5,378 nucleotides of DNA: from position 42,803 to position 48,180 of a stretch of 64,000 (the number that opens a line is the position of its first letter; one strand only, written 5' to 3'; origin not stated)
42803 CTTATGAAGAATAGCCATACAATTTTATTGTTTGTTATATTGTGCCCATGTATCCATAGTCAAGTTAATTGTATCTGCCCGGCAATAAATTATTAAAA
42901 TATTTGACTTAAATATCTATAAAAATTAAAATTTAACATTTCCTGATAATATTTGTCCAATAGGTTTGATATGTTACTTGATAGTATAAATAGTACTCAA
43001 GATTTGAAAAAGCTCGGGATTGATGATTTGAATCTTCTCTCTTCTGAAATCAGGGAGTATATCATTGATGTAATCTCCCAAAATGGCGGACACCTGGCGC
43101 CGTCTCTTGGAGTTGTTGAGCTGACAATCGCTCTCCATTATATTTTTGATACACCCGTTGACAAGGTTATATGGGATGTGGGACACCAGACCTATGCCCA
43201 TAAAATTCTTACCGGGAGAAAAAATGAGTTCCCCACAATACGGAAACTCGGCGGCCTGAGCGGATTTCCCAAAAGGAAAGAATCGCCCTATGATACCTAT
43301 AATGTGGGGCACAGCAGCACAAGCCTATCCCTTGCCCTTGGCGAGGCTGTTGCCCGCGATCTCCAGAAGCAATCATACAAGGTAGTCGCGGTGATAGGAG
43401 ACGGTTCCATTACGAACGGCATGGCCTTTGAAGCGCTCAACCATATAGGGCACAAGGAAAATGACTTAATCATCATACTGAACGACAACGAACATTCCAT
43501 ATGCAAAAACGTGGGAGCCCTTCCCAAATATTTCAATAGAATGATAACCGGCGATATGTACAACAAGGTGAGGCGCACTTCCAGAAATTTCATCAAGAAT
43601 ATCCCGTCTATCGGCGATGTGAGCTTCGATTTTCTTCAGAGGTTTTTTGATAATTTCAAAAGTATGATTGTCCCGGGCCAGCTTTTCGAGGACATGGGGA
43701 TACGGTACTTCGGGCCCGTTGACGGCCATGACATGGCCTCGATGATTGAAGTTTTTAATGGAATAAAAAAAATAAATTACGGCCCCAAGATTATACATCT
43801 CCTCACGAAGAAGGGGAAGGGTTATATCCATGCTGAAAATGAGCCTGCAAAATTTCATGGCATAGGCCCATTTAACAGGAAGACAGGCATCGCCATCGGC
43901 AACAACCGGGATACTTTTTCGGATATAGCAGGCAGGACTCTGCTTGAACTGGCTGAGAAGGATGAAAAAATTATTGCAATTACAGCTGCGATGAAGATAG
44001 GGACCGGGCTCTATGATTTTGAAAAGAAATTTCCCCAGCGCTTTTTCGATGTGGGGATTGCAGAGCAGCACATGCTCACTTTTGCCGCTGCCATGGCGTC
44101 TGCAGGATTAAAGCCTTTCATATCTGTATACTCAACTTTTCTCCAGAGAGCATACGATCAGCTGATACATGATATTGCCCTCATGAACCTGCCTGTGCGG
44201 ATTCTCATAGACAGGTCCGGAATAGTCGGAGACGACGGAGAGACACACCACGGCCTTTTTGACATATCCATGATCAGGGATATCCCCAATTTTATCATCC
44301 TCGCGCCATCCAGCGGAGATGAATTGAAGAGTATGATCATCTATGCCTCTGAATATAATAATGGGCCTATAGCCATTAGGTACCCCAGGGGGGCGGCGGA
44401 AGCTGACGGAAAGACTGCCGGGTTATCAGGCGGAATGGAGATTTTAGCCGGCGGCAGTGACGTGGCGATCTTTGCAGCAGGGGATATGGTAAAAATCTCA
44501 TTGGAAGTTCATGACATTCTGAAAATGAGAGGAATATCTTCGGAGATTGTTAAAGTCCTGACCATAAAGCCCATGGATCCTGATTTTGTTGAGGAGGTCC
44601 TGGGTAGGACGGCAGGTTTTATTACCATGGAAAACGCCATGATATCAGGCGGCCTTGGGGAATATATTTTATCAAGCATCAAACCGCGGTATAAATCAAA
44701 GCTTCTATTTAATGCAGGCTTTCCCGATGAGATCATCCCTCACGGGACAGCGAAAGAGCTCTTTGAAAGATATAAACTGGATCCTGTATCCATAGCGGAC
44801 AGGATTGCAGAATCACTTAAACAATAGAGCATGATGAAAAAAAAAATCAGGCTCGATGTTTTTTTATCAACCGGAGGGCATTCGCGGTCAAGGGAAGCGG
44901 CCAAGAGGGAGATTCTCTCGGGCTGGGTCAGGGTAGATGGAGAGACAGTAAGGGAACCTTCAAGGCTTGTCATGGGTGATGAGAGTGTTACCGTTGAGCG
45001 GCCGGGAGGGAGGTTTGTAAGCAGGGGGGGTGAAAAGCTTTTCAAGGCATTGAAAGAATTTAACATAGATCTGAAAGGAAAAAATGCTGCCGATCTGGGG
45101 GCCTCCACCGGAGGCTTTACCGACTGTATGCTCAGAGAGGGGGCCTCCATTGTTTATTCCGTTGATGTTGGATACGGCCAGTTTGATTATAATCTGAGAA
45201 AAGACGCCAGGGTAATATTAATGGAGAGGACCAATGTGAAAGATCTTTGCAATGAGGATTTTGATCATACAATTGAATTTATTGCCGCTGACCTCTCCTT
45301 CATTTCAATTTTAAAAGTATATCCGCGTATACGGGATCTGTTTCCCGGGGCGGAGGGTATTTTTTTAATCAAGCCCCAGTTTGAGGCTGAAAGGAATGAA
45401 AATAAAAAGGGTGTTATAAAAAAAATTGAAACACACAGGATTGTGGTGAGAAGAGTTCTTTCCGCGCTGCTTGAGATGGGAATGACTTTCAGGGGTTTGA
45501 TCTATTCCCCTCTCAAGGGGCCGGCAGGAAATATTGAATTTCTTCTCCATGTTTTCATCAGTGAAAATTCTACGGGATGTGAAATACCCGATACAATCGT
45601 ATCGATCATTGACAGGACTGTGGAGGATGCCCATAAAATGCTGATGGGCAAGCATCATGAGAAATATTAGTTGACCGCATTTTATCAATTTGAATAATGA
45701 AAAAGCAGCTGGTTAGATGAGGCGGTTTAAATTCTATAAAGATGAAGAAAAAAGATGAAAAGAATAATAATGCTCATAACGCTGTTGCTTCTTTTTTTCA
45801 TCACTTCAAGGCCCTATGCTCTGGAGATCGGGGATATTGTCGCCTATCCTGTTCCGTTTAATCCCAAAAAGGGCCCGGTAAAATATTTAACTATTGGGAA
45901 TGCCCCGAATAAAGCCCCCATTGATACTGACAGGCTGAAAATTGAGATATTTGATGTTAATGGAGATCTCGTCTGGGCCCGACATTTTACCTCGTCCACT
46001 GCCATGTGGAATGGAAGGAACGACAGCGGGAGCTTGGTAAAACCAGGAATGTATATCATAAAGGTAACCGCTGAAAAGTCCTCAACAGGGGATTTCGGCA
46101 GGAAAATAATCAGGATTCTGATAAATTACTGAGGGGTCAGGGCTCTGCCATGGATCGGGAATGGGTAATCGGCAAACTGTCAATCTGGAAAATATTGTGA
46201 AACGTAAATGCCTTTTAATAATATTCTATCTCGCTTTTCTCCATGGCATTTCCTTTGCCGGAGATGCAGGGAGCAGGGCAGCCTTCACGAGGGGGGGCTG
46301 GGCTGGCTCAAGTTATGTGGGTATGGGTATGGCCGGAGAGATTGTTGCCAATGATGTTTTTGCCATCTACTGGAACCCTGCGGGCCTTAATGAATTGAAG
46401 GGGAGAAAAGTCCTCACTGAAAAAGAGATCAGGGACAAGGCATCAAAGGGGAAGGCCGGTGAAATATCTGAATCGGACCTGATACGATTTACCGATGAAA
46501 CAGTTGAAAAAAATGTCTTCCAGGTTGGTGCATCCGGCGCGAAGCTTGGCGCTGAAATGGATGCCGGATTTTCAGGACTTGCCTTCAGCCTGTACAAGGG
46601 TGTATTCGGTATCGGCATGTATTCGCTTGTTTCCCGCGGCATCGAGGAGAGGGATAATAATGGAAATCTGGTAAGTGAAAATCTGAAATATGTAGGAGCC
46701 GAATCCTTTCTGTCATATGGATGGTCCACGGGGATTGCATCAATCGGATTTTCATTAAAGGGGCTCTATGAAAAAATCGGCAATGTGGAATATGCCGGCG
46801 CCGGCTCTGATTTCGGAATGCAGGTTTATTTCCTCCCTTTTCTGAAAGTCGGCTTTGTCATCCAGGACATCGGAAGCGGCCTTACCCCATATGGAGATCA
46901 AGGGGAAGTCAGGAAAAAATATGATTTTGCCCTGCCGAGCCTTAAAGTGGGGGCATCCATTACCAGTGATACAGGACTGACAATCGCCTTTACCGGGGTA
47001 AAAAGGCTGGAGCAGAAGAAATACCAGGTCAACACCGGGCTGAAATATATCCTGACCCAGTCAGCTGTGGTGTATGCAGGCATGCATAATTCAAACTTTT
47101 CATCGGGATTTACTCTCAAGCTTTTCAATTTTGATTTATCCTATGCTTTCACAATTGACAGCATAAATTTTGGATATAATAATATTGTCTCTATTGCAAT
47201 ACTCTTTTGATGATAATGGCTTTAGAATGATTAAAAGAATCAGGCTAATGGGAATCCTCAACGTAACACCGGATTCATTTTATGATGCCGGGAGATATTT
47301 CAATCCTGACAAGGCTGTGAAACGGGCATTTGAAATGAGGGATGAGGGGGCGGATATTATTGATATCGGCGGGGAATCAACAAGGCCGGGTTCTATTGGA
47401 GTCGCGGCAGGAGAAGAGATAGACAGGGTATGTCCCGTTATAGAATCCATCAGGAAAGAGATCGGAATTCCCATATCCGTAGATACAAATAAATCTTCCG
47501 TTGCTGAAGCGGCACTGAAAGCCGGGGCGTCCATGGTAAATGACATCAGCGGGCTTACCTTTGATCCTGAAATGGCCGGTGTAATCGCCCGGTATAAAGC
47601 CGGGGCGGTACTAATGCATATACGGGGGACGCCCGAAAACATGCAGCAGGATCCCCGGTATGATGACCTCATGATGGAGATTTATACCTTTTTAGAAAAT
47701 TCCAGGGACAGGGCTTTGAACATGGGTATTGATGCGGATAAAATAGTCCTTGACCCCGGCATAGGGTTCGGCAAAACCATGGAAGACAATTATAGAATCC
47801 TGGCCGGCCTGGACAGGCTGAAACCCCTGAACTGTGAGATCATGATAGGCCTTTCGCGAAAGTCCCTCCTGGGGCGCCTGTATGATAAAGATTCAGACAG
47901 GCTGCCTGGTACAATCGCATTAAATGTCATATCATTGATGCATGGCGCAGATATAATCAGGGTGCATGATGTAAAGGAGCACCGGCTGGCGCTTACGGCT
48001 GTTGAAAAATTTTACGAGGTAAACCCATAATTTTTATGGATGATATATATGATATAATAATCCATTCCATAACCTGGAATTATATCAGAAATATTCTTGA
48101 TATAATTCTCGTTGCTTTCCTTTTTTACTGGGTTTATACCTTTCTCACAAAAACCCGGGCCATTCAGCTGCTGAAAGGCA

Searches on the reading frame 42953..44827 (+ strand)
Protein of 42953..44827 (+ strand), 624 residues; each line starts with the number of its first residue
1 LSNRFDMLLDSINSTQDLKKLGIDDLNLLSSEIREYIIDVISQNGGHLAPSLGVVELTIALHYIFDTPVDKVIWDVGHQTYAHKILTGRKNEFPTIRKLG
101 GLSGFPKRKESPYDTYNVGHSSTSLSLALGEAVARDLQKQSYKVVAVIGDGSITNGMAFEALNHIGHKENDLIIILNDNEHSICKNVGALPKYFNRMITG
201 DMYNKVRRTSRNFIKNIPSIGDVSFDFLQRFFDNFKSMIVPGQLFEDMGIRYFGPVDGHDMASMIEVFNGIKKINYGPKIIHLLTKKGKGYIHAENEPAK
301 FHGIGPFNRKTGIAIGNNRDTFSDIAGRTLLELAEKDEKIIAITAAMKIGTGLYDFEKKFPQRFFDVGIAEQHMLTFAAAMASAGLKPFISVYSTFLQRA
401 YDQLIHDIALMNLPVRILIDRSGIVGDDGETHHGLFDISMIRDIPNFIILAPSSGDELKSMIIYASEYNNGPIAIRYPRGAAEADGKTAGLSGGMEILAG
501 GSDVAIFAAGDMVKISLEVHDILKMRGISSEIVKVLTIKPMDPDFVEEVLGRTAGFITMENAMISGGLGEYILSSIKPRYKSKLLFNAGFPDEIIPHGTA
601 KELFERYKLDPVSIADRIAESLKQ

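Call 66: search_protein_families(library=pfam, proteins=[window:42953-44827:+], max_evalue=0.000001)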
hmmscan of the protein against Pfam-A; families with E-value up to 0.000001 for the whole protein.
window:42953-44827:+ (624 aa): 3 families
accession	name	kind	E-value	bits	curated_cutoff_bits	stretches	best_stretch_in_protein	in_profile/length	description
PF13292.11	DXP_synthase_N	-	1.5e-117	392.2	21.2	1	9-285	1-274/274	1-deoxy-D-xylulose-5-phosphate synthase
PF02779.29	Transket_pyr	-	3.9e-43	147.6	27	1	323-481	6-171/174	Transketolase, pyrimidine binding domain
PF02780.25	Transketolase_C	-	9.8e-20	71.2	25.9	1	495-614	3-124/124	Transketolase, C-terminal domain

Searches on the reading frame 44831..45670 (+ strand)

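Call 67: search_protein_families(library=pfam, proteins=[window:44831-45670:+], max_evalue=0.000001)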
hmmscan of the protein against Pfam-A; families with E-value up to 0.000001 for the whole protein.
window:44831-45670:+ (279 aa): 1 family
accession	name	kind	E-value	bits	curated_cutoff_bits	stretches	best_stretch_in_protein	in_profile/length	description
PF01728.25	FtsJ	-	1.9e-32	113.1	24.1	1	62-240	1-178/181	FtsJ-like methyltransferase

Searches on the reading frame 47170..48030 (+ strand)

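Call 67: search_protein_families(library=pfam, proteins=[window:47170-48030:+], max_evalue=0.000001)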
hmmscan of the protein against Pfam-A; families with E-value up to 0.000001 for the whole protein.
window:47170-48030:+ (286 aa): 1 family
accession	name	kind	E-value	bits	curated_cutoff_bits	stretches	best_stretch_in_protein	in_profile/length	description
PF00809.28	Pterin_bind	-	1.3e-85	287.4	25.5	1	27-266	1-244/244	Pterin binding enzyme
